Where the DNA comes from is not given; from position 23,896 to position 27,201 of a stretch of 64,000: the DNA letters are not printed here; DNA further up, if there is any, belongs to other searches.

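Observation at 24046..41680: A 17.6-kb envelope glycosylation locus organised as two convergent operons: a Gtr/Arn-like lipid-carrier three-component system with extra GT-C and Wzy_C enzymes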

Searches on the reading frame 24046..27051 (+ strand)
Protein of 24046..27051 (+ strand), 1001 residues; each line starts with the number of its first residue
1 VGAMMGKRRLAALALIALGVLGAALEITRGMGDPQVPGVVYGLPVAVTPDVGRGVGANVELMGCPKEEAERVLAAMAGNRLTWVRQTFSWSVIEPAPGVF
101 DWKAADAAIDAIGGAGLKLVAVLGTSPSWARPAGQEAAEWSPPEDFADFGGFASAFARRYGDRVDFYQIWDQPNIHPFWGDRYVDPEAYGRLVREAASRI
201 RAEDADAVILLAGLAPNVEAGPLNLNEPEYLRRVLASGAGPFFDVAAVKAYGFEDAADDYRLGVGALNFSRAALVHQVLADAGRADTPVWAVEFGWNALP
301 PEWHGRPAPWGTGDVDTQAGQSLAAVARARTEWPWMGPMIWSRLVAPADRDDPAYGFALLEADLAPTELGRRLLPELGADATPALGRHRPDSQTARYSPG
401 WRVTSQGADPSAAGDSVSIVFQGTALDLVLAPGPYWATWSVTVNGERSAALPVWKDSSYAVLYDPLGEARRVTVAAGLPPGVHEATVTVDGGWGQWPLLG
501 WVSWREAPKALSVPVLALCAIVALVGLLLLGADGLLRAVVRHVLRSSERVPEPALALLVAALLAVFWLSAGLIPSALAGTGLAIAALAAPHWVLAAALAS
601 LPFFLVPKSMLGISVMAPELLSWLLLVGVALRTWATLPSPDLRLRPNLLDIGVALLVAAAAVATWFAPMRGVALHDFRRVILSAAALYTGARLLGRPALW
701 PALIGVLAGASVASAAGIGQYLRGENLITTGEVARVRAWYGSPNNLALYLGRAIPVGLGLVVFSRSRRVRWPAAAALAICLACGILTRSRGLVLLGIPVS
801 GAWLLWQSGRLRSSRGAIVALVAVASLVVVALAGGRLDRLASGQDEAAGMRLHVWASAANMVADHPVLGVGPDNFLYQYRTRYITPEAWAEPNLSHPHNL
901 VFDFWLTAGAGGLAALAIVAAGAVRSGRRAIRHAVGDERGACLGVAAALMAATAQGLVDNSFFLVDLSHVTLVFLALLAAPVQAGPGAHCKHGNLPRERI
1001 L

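Call 3: search_protein_families(library=pfam, proteins=[window:24046-27051:+], max_evalue=0.01)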
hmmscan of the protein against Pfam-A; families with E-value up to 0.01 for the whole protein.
window:24046-27051:+ (1001 aa): 2 families
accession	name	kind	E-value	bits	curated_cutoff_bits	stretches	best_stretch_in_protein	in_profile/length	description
PF04932.20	Wzy_C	-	2.1e-20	73.4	31.7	1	775-916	1-148/149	O-Antigen ligase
PF02449.21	Glyco_hydro_42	-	2.3e-06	27.6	21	1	65-132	8-73/376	Beta-galactosidase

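Call 5: search_protein_families(library=ncbifam, proteins=[window:24046-27051:+], max_evalue=0.001)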
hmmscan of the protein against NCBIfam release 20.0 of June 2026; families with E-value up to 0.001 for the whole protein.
window:24046-27051:+ (1001 aa): 3 families
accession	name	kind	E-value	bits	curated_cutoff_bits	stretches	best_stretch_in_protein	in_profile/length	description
TIGR00947.1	2A73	equivalog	3e-18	66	366.4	1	595-981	27-422/425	IctB family putative bicarbonate transporter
TIGR03097.1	PEP_O_lig_1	hypoth_equivalog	2e-09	36.8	188.1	1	739-936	163-357/408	putative O-glycosylation ligase, exosortase A system-associated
NF012031.0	PRK15487.1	equivalog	1.1e-05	24.7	277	1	854-940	275-364/404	O-antigen ligase RfaL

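Call 44: find_homologous_proteins(query=window:24055-27051:+, max_evalue=0.00001)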
Query window:24055-27051:+ (998 aa): 117 proteins with E <= 0.00001 among 8000 candidates.
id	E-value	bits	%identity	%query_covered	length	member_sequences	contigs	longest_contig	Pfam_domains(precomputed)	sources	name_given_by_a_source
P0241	0.0e+0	1273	62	97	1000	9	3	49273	PF02449.22,PF04932.21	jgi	-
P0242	0.0e+0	1169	60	94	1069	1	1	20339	PF04932.21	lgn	-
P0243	0.0e+0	1148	59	95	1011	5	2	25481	PF04932.21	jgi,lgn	jgi:O-antigen ligase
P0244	4.4e-274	930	49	97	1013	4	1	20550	PF04932.21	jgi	-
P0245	9.6e-274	929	51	95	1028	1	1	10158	PF04932.21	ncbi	ncbi:MAG: O-antigen ligase family protein [Anaerolineae bacterium]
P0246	3.0e-273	927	50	95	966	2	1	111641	PF04932.21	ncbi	ncbi:MAG: O-antigen ligase family protein [Anaerolineae bacterium]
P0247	2.3e-272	924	50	93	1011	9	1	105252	PF04932.21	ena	-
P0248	7.2e-249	847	47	99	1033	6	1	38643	PF04932.21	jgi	jgi:O-antigen ligase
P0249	6.0e-216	738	50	80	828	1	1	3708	PF02449.22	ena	-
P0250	3.1e-197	676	41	96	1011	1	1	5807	PF02449.22,PF04932.21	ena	-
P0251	1.4e-194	667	44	93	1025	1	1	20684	PF02449.22,PF04932.21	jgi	jgi:O-antigen ligase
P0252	1.3e-192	660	40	93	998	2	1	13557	PF02449.22,PF04932.21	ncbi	-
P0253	1.5e-192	660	43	93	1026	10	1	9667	PF02449.22,PF04932.21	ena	-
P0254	5.0e-190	652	40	93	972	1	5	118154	PF02449.22,PF04932.21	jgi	jgi:O-antigen ligase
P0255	2.1e-185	637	42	93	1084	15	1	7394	PF02449.22,PF04932.21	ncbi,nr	ncbi:MAG: O-antigen ligase family protein [Anaerolineae bacterium]|nr:O-antigen ligase family protei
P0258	1.2e-167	578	39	94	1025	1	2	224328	PF04932.21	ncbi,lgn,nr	ncbi:MAG: O-antigen ligase family protein [Anaerolineae bacterium]|nr:O-antigen ligase family protei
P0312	3.8e-131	457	34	94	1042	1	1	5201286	PF02449.22,PF04932.21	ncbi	-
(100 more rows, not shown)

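Call 68: predict_structure(alignment_id=A4)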
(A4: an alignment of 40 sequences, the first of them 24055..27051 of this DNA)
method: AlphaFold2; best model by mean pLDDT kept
length: 998 residues; sequences in the alignment: 40
mean_pLDDT: 88.9   pTM: 0.78
mean pLDDT of the five models: 88.9, 88.1, 87.1, 87.0, 86.7
residues with pLDDT >= 90: 695; 70-90: 207; 50-70: 68; < 50: 28
segments of 3 or more residues with pLDDT < 50: 833-835, 981-998
pLDDT, mean of each block of 10 residues (from residue 1): 72 86 65 79 90 95 95 95 98 97 97 97 96 93 98 98 97 91 97 99 98 91 97 98 94 88 92 96 97 86 86 93 93 95 93 94 95 81 92 93 93 96 91 89 94 89 82 94 93 93 73 74 65 78 90 96 90 92 96 97 85 94 92 64 90 97 93 96 96 94 97 96 79 88 95 97 95 97 91 91 81 62 58 52 71 93 95 92 83 92 97 97 94 94 97 90 97 85 38 41
secondary structure, 60 per line:
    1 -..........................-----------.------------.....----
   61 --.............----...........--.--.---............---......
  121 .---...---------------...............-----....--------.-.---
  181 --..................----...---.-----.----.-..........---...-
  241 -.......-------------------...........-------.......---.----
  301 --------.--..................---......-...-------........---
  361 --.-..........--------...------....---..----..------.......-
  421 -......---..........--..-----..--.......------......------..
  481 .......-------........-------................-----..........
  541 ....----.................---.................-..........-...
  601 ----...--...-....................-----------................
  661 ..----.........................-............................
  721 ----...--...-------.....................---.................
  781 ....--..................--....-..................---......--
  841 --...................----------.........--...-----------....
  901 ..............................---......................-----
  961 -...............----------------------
elements in order (helices of 4 or more, strands of 3 or more residues): H2-27 E52-56 H63-75 E80-86 H87-90 H100-111 E115-121 H143-157 E163-166 H183-200 E205-207 H224-233 E242-248 H268-278 E286-292 H312-329 E333-338 E340-342 H350-354 E355-357 H365-374 E383-385 E392-395 E413-419 E422-427 E431-440 E454-460 E467-472 E479-487 E495-502 H510-525 H531-544 H549-565 H569-585 H587-596 E605-607 E610-612 H614-633 H645-662 H667-691 H693-720 E725-727 E730-732 H740-760 H764-784 H787-804 H807-810 H812-829 H833-838 H843-861 H872-880 H897-930 H934-955 H962-976

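Call 71: fold_search(model_id=the predicted structure, library=pdb)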
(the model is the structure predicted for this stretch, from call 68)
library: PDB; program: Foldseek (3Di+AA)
matches with E <= 10: 1670; with E <= 0.001: 619
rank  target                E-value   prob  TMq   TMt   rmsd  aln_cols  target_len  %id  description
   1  5bx9                  8.5e-17  1.00  0.29  0.65  10.9       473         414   17  Structure of PslG from Pseudomonas aeruginosa (released 2015-10-07)
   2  4zn2_A                5.6e-16  1.00  0.29  0.65  11.2       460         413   17  Glycosyl hydrolase from Pseudomonas aeruginosa (released 2016-01-06)
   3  9g17_A                1.8e-15  1.00  0.28  0.65  11.2       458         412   16  Structure of PslG with a covalently- bound pentasaccharide (released 2025-03-05)
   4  5jvk_A                2.2e-12  1.00  0.26  0.51  11.0       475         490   15  Structural insights into a family 39 glycoside hydrolase from the gut symbiont Bacteroides cellulosilyticus WH2. (released 2016-12-07)
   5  5z3k_B                2.4e-10  1.00  0.25  0.49  11.5       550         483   14  Crystal structure of glucosidase from Croceicoccus marinus at 1.8 Angstrom resolution (released 2019-01-23)
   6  5z3k_A                3.5e-10  1.00  0.25  0.50  11.4       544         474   14  Crystal structure of glucosidase from Croceicoccus marinus at 1.8 Angstrom resolution (released 2019-01-23)
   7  2osw_B                1.0e-09  1.00  0.23  0.48  11.1       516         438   17  Endo-glycoceramidase II from Rhodococcus sp. (released 2007-02-27)
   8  6jyz                  1.7e-09  1.00  0.24  0.48  10.7       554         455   17  Crystal structure of endogalactoceramidase (released 2019-10-02)
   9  2oym_B                1.8e-09  1.00  0.24  0.50  10.6       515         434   17  Endo-glycoceramidase II from Rhodococcus sp.: five-membered iminocyclitol complex (released 2007-03-06)
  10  3kl0_C                2.1e-09  1.00  0.24  0.55  12.1       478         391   11  Crystal structure of the glucuronoxylan xylanohydrolase XynC from Bacillus subtilis (released 2010-12-08)
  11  2osw_A                2.3e-09  1.00  0.23  0.48  11.0       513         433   17  Endo-glycoceramidase II from Rhodococcus sp. (released 2007-02-27)
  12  6lvw                  3.3e-09  1.00  0.23  0.32   9.0       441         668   20  Polyextremophilic Beta-galactosidase from the Antarctic haloarchaeon Halorubrum lacusprofundi (released 2020-10-28)
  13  3kl0_A                4.9e-09  1.00  0.24  0.54  12.1       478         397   11  Crystal structure of the glucuronoxylan xylanohydrolase XynC from Bacillus subtilis (released 2010-12-08)
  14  7bob_C                6.6e-09  1.00  0.25  0.43   5.7       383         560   18  Exo-beta-1,4-mannosidase Op5Man5 from Opitutaceae bacterium strain TAV5 (released 2021-07-14)
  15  1nof                  6.8e-09  1.00  0.23  0.53  11.4       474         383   11  THE FIRST CRYSTALLOGRAPHIC STRUCTURE OF A XYLANASE FROM GLYCOSYL HYDROLASE FAMILY 5: IMPLICATIONS FOR CATALYSIS (released 2003-09-16)
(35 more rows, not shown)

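Call 91: find_encoding_contigs(protein=P0312, flank=10000, max_places=1)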
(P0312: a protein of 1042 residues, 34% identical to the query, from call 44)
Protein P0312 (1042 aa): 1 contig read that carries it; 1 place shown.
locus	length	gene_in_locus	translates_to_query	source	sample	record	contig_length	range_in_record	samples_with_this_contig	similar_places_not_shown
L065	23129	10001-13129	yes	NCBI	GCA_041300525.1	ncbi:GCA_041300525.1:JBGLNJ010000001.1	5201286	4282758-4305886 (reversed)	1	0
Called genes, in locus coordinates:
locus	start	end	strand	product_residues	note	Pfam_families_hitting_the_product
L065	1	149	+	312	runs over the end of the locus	PF06253:MTTB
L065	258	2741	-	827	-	PF01590:GAF, PF13185:GAF_2, PF13492:GAF_3, PF01590:GAF, PF13185:GAF_2, PF13492:GAF_3, PF01590:GAF, PF13185:GAF_2, +4 more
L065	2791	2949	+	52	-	-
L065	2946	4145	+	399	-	PF12679:ABC2_membrane_2, PF12698:ABC2_membrane_3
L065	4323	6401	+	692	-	PF00069:Pkinase, PF07714:PK_Tyr_Ser-Thr, PF03109:ABC1 (weak), PF22544:HYDIN_VesB_CFA65-like_Ig (weak)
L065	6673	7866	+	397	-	PF07730:HisKA_3, PF02518:HATPase_c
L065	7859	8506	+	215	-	PF00072:Response_reg, PF00196:GerE, PF08281:Sigma70_r4_2 (weak)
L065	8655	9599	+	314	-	PF00005:ABC_tran, PF13304:AAA_21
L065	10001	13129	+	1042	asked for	PF02449:Glyco_hydro_42, PF04932:Wzy_C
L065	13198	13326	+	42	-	-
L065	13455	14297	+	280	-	-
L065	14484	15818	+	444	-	PF01555:N6_N4_Mtase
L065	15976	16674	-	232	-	PF00486:Trans_reg_C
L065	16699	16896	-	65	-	-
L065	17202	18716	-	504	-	-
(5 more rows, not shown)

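Call 92: find_encoding_contigs(protein=P0258, flank=10000, max_places=1)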
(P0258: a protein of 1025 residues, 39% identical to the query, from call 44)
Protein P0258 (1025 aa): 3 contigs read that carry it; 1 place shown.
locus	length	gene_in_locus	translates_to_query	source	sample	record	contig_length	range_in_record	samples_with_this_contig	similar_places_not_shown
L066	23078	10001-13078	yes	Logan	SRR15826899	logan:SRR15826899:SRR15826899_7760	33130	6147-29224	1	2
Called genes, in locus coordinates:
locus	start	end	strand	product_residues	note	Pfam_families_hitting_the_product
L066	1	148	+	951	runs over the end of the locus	PF00933:Glyco_hydro_3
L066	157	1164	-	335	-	PF00069:Pkinase, PF07714:PK_Tyr_Ser-Thr, PF01636:APH (faint), PF03109:ABC1 (weak)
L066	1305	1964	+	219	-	PF16697:Yop-YscD_cpl, PF00498:FHA, PF00486:Trans_reg_C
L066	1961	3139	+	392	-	PF04055:Radical_SAM, PF06969:HemN_C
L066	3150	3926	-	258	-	PF00005:ABC_tran, PF13304:AAA_21 (weak)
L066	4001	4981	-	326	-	PF13379:NMT1_2, PF09084:NMT1, PF13379:NMT1_2 (weak)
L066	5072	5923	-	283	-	PF01040:UbiA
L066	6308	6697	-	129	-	PF05168:HEPN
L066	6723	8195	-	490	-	PF20695:UbiD_N, PF01977:UbiD, PF20696:UbiD_C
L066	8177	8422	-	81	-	-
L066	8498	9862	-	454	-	PF18073:Zn_ribbon_LapB, PF13481:AAA_25, PF03796:DnaB_C (faint), PF06745:ATPase, PF23442:DUF7125, PF07088:GvpD_P-loop (faint), PF05362:Lon_C, PF13541:ChlI, +2 more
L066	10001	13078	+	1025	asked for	PF04932:Wzy_C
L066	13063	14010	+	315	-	PF01073:3Beta_HSD, PF01370:Epimerase, PF02719:Polysacc_synt_2 (faint), PF04321:RmlD_sub_bind (weak), PF16363:GDP_Man_Dehyd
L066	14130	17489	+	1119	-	PF00515:TPR_1 (faint), PF13424:TPR_12 (weak), PF13432:TPR_16 (weak), PF13414:TPR_11, PF13371:TPR_9 (weak), PF13414:TPR_11 (weak), PF13424:TPR_12, PF13432:TPR_16, +8 more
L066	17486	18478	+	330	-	PF00953:Glycos_transf_4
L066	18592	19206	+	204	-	PF09335:VTT_dom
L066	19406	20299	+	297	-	PF01557:FAA_hydrolase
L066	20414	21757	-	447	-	-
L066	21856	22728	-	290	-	PF24741:AlkZ-rel, PF06224:AlkZ-like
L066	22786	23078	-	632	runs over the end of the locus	PF00664:ABC_membrane, PF00004:AAA (faint), PF00005:ABC_tran, PF13304:AAA_21 (faint), PF13401:AAA_22 (weak)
